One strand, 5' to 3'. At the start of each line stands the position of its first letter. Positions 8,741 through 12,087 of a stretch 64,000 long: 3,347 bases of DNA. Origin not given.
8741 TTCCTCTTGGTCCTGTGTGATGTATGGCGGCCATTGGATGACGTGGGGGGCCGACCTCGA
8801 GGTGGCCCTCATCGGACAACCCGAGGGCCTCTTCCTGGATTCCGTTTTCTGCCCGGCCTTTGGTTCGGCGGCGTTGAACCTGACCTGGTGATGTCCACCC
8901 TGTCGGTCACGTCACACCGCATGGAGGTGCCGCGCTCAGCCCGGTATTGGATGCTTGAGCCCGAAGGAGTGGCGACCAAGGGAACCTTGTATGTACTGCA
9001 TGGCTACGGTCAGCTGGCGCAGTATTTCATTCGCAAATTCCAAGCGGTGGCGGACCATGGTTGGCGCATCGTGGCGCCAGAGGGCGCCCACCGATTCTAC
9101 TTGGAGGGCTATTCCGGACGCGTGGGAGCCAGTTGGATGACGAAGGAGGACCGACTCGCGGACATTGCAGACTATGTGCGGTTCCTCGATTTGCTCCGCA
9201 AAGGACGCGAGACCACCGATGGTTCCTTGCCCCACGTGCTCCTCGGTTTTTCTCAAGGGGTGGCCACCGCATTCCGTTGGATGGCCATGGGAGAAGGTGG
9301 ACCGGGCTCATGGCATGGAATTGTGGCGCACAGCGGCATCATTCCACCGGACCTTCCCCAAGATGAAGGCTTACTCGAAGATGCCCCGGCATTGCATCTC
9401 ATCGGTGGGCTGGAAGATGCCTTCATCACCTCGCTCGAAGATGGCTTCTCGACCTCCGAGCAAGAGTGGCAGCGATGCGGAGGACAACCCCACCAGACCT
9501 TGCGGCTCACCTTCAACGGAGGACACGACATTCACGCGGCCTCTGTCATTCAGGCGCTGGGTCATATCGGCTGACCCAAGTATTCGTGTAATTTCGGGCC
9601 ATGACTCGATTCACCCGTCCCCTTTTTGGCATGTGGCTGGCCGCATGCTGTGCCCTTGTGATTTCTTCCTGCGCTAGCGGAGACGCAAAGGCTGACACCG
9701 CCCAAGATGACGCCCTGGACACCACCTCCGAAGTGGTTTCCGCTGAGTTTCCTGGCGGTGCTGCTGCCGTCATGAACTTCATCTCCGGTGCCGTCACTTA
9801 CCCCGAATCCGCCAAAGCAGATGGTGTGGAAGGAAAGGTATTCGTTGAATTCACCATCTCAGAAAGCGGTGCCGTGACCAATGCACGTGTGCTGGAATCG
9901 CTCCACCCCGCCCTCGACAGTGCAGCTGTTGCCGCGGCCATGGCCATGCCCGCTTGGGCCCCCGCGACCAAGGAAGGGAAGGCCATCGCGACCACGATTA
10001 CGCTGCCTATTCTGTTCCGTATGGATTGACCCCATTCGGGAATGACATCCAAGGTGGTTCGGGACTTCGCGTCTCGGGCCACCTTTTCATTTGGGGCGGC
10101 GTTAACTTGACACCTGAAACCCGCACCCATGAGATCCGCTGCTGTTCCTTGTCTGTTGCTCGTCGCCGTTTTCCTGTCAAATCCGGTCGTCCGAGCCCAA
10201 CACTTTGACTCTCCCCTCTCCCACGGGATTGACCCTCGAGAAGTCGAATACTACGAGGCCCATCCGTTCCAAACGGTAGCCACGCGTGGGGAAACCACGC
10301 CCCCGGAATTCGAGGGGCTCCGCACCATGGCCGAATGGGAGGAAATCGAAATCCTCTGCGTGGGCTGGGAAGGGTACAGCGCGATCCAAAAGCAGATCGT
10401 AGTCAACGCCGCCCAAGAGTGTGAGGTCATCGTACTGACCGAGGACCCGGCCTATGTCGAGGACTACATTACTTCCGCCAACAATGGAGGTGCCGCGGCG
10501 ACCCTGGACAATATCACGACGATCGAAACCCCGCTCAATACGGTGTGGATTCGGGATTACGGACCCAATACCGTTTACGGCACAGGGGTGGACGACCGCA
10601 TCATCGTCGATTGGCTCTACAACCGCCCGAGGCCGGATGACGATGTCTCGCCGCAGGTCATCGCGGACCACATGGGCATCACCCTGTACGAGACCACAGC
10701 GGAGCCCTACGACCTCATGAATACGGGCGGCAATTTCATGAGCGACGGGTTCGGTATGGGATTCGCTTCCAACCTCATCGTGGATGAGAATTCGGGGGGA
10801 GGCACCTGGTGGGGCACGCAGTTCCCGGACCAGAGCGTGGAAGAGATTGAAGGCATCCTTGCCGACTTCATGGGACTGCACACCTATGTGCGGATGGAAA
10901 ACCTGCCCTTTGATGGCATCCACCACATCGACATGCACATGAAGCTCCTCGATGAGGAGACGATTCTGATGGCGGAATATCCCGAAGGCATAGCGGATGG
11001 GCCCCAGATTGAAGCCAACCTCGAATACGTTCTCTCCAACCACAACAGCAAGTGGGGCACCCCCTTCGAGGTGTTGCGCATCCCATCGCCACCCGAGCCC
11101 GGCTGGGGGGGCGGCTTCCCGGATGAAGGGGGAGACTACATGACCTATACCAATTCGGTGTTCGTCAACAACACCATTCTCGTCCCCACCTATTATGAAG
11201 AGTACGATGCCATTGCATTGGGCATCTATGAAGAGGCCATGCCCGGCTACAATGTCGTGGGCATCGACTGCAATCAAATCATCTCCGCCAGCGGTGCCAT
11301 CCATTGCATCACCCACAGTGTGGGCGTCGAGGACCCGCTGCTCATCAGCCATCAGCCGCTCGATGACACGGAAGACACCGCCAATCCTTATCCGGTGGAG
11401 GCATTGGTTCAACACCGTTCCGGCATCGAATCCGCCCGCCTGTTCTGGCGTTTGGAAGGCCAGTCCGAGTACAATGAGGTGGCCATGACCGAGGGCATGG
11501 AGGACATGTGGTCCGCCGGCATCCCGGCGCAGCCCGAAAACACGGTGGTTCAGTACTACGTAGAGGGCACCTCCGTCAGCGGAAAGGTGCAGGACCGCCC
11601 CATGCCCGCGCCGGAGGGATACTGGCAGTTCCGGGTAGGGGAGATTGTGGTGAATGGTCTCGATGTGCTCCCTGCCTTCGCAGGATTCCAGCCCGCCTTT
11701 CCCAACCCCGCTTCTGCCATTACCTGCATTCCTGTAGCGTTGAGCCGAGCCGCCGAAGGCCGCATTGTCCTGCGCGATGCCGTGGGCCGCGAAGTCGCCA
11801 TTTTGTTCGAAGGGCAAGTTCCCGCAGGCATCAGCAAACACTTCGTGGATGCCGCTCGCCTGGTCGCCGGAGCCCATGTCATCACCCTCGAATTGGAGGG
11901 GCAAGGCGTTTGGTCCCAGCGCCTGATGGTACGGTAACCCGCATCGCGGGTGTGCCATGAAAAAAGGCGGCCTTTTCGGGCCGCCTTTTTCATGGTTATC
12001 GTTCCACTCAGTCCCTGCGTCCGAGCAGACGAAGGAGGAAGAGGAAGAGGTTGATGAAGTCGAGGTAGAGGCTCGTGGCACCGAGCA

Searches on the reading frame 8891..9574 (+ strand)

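Call 42: search_protein_families(library=pfam, proteins=[window:8891-9574:+], max_evalue=0.01)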
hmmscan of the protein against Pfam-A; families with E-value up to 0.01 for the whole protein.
window:8891-9574:+ (227 aa): 3 families
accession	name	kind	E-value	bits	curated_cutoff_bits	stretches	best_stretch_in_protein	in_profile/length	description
PF03959.19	FSH1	-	0.0002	21.5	21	1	30-212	4-199/211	Serine hydrolase (FSH1)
PF12146.15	Hydrolase_4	-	0.00036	20.4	27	1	29-151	3-111/239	Serine aminopeptidase, S33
PF02230.22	Abhydrolase_2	-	0.0017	18.7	23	1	29-180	13-171/217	Phospholipase/Carboxylesterase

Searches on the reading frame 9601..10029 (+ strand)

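Call 42: search_protein_families(library=pfam, proteins=[window:9601-10029:+], max_evalue=0.01)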
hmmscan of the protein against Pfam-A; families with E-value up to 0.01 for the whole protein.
window:9601-10029:+ (142 aa): 1 family
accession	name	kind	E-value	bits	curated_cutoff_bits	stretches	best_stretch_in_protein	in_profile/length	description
PF03544.19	TonB_C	-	1.7e-19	70.5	24.6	1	65-140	3-78/79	Gram-negative bacterial TonB protein C-terminal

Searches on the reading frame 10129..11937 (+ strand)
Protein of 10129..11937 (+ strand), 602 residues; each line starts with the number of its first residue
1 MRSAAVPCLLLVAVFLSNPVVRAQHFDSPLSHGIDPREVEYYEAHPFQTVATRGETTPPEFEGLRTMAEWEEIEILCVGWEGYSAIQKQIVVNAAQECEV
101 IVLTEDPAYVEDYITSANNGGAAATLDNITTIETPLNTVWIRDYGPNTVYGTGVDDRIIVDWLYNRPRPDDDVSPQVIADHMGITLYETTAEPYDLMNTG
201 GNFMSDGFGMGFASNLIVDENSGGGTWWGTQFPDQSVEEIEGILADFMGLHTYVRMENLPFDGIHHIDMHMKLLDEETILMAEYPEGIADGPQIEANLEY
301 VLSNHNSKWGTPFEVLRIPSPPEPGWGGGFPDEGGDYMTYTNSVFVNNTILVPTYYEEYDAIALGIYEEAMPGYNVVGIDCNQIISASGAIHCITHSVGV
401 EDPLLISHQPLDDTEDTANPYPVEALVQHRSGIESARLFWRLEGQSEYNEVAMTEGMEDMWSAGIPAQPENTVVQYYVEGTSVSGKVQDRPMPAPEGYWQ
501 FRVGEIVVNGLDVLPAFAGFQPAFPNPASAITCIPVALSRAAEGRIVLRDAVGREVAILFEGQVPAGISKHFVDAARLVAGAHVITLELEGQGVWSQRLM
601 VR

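Call 42: search_protein_families(library=pfam, proteins=[window:10129-11937:+], max_evalue=0.01)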
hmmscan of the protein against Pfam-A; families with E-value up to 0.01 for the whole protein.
window:10129-11937:+ (602 aa): 1 family
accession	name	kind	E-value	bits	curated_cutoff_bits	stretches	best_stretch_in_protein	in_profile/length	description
PF04371.20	PAD_porph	-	8.7e-35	120.9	25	1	67-397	3-319/321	Porphyromonas-type peptidyl-arginine deiminase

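Call 43: search_protein_families(library=ncbifam, proteins=[window:10129-11937:+], max_evalue=0.1)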
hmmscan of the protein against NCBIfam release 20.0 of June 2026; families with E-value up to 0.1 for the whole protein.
window:10129-11937:+ (602 aa): 2 families
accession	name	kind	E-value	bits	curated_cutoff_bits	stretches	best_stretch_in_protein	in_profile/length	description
NF010070.0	PRK13551.1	subfamily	2.4e-14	53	483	2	339-397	302-360/365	agmatine deiminase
TIGR03380.1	agmatine_aguA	equivalog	5.9e-14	51.8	381.8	2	339-397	296-354/357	agmatine deiminase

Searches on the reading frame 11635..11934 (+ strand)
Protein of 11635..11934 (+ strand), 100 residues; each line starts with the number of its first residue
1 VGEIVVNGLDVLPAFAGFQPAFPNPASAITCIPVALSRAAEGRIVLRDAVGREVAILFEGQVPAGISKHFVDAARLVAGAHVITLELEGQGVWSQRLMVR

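Call 44: search_protein_families(library=pfam, proteins=[window:11635-11934:+], max_evalue=5)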
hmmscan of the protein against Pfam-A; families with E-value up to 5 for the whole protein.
window:11635-11934:+ (100 aa): 1 family
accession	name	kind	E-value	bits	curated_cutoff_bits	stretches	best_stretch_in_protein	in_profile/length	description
PF18962.6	Por_Secre_tail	-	0.2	12.4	27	1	22-97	2-73/75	Secretion system C-terminal sorting domain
